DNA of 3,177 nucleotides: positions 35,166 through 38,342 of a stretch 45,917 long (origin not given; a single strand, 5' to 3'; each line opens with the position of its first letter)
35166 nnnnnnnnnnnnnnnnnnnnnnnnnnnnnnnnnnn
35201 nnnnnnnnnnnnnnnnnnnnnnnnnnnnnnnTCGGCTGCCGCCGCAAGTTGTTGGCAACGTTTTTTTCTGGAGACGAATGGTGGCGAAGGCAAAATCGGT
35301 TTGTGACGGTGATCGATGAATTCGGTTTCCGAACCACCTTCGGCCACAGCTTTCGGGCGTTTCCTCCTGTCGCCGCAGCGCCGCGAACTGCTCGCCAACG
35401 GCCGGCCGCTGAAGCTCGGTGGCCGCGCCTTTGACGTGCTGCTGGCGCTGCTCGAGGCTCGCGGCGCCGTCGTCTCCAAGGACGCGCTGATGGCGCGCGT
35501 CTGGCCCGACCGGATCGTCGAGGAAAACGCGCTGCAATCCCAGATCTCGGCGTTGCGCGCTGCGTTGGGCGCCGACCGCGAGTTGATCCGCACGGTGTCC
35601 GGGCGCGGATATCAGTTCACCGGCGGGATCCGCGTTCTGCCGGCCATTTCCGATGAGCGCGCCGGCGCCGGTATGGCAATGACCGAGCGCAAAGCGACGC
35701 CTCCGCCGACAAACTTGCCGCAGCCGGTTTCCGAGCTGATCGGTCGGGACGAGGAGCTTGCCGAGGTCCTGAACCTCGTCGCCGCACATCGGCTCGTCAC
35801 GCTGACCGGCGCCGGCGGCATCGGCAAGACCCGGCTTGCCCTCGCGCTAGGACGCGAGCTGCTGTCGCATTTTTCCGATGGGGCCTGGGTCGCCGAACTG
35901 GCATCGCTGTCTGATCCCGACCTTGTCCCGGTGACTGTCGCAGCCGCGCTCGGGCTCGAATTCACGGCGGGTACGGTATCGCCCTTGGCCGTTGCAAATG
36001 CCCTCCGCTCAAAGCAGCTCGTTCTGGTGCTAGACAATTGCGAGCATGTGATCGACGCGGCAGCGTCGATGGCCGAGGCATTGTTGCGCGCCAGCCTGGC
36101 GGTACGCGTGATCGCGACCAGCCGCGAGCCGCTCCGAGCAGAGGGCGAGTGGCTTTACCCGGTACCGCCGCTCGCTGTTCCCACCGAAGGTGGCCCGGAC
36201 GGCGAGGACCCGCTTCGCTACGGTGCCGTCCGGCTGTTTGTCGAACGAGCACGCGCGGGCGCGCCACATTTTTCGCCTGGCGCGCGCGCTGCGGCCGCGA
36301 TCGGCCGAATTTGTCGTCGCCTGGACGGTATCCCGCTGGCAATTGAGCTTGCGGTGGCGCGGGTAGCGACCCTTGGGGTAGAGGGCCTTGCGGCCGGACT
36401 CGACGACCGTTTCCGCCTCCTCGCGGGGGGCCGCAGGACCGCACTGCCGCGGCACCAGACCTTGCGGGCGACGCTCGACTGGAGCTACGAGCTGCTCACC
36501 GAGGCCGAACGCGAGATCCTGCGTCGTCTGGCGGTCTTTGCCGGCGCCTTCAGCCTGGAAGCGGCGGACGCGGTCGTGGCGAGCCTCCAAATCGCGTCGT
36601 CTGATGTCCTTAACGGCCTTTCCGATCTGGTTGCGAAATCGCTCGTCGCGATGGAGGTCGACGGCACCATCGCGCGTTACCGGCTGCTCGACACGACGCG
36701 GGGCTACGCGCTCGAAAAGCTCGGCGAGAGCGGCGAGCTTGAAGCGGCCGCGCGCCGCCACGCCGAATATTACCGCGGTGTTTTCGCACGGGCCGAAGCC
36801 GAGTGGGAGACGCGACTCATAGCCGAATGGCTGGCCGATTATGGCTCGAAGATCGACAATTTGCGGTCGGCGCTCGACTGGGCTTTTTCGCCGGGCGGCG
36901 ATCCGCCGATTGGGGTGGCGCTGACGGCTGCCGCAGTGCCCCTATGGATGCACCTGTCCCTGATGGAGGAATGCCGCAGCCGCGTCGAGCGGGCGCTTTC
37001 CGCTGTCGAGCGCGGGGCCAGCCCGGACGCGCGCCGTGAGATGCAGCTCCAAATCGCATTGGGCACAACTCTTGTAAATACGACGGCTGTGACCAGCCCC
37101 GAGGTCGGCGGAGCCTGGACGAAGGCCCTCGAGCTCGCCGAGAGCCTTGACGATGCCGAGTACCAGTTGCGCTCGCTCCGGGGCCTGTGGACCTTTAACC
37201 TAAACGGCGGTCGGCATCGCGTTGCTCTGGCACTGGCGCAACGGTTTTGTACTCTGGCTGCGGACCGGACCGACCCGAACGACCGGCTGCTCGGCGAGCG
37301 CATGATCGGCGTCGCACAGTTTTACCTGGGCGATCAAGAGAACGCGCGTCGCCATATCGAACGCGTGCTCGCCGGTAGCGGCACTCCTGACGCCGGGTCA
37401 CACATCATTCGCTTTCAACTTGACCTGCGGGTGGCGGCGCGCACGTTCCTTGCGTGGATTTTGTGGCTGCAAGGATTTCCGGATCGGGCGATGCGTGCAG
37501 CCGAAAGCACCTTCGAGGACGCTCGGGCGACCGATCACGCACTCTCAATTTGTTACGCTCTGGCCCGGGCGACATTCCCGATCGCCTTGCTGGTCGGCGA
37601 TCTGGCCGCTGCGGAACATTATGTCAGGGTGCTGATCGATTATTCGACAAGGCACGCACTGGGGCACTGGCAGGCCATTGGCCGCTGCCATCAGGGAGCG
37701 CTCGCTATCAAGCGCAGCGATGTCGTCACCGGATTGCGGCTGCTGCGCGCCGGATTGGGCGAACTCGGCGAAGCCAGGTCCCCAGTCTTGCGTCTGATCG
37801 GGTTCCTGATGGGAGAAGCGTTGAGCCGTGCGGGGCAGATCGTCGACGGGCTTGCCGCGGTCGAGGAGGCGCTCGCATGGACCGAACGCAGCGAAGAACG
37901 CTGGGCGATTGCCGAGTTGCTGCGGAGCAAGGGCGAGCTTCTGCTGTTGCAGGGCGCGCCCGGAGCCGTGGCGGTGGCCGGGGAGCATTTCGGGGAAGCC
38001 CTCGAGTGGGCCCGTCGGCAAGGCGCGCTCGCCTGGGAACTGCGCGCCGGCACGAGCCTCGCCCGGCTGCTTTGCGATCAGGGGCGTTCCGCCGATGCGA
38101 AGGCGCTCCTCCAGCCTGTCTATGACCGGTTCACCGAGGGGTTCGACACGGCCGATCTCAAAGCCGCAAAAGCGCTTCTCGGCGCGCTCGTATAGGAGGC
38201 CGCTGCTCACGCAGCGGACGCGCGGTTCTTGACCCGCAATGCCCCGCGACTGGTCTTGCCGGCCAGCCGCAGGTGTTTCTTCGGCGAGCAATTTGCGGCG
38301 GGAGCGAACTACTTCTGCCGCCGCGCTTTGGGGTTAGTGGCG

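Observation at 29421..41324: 12-kb head-to-tail array of four STAND NTPase transcription factors, three of them a tandem triplication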

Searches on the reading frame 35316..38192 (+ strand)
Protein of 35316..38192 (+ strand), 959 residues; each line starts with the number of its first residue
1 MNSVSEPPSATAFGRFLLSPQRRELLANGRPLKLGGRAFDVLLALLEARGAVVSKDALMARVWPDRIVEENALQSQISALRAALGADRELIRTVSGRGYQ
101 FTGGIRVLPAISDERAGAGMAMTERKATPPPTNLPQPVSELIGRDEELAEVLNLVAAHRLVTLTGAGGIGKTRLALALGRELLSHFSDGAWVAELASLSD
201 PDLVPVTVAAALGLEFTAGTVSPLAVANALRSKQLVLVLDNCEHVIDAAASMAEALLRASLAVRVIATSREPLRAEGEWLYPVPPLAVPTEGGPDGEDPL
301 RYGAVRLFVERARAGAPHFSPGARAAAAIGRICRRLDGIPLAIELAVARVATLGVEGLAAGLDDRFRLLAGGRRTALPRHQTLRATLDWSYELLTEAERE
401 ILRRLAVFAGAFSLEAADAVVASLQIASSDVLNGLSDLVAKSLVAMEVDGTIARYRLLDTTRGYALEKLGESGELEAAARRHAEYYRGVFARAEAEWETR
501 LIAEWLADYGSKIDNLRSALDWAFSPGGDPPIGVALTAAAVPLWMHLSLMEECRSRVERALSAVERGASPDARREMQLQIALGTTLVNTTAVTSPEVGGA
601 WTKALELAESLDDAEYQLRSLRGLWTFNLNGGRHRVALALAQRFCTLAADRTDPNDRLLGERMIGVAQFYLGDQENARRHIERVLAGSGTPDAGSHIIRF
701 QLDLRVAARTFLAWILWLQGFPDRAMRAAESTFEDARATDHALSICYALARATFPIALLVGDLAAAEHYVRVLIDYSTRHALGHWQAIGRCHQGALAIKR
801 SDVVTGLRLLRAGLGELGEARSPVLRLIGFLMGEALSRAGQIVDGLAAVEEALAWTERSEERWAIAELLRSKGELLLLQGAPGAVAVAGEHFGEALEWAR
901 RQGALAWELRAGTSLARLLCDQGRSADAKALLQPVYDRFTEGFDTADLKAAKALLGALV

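Call 3: search_protein_families(library=pfam, proteins=[window:35316-38192:+], max_evalue=0.01)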
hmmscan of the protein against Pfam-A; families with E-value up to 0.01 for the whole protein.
window:35316-38192:+ (959 aa): 7 families
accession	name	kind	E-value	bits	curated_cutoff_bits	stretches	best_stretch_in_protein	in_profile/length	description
PF00486.34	Trans_reg_C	-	2.3e-16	60.1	26.2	1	29-101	1-77/77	Transcriptional regulatory protein, C terminal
PF13191.12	AAA_16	-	9.8e-08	33.1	32.6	1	140-258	1-157/167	AAA ATPase domain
PF13481.12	AAA_25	-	8.8e-05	22.6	27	1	129-183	2-58/195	AAA domain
PF13401.12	AAA_22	-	9.7e-05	23.1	27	1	159-256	6-104/130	AAA domain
PF13424.12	TPR_12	-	0.00032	21.3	30.1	0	888-939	22-75/77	Tetratricopeptide repeat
PF20703.3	nSTAND1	-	0.00037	20.7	27.1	1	142-270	17-160/379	Novel STAND NTPase 1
PF20720.3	nSTAND3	-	0.0051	17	27.2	0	148-185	7-44/155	Novel STAND NTPase 3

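Call 4: search_protein_families(library=ncbifam, proteins=[window:35316-38192:+], max_evalue=0.01)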
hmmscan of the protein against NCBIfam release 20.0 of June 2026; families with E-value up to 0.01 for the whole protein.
window:35316-38192:+ (959 aa): 30 families (the best 25 are shown)
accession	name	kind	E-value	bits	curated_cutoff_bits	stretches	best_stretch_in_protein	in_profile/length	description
TIGR03903.1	TOMM_kin_cyc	equivalog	1e-19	70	705.75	1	318-917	705-1266/1267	TOMM system kinase/cyclase fusion protein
NF009037.0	PRK12370.1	equivalog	1.8e-13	49.7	589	1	13-110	16-114/553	HilA/EilA family virulence transcriptional regulator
NF053854.1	RespRegPhoBBctds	equivalog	7.4e-09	35.3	270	1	12-101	134-224/225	two-component system response regulator PhoB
NF033118.1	vanR-O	exception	1.4e-08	34.4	505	1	6-101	126-220/233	vancomycin resistance response regulator transcription factor VanR-O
TIGR02154.1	PhoB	equivalog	3.9e-08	32.9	296.2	1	14-101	135-225/226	phosphate regulon transcriptional regulator PhoB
NF008078.0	PRK10816.1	equivalog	9e-08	31.9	336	1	16-101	132-220/223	two-component system response regulator PhoP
NF033117.2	vanR_ACDEGLN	exception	1.1e-07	31.7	350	1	16-100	136-224/226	VanR-ABDEGLN family response regulator transcription factor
NF008296.0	PRK11083.1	equivalog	2.8e-06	26.9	273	1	5-101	125-225/228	two-component system response regulator CreB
NF033120.0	vanR_FM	exception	3.1e-06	27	460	1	9-103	133-231/231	vancomycin resistance response regulator transcription factor, VanR-F/VanR-M family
NF007540.1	PRK10153.1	equivalog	5.6e-06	25.5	400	1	16-129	11-125/516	lysine decarboxylation/transport transcriptional activator CadC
NF000402.1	vanR-B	exception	7.8e-06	25.5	480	1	13-101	129-216/219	vancomycin resistance response regulator transcription factor VanR-B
NF041733.1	resp_reg_CseB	equivalog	8.3e-06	25.3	350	1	10-101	136-226/228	two-component system response regulator CseB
NF008870.1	PRK11906.1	equivalog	2e-05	23.8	800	1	37-105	35-105/458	HilA family transcriptional regulator YgeH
NF007982.1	PRK10710.1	equivalog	3.4e-05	23.5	380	1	28-102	150-228/235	envelope stress response regulator BaeR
NF007546.0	PRK10161.1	equivalog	3.6e-05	23.4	471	1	18-102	139-226/229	phosphate response regulator transcription factor PhoB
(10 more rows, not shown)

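Call 42: search_protein_families(library=padloc, proteins=[window:35316-38192:+], max_evalue=0.01)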
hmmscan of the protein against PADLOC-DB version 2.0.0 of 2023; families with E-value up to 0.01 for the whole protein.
window:35316-38192:+ (959 aa): 0 families
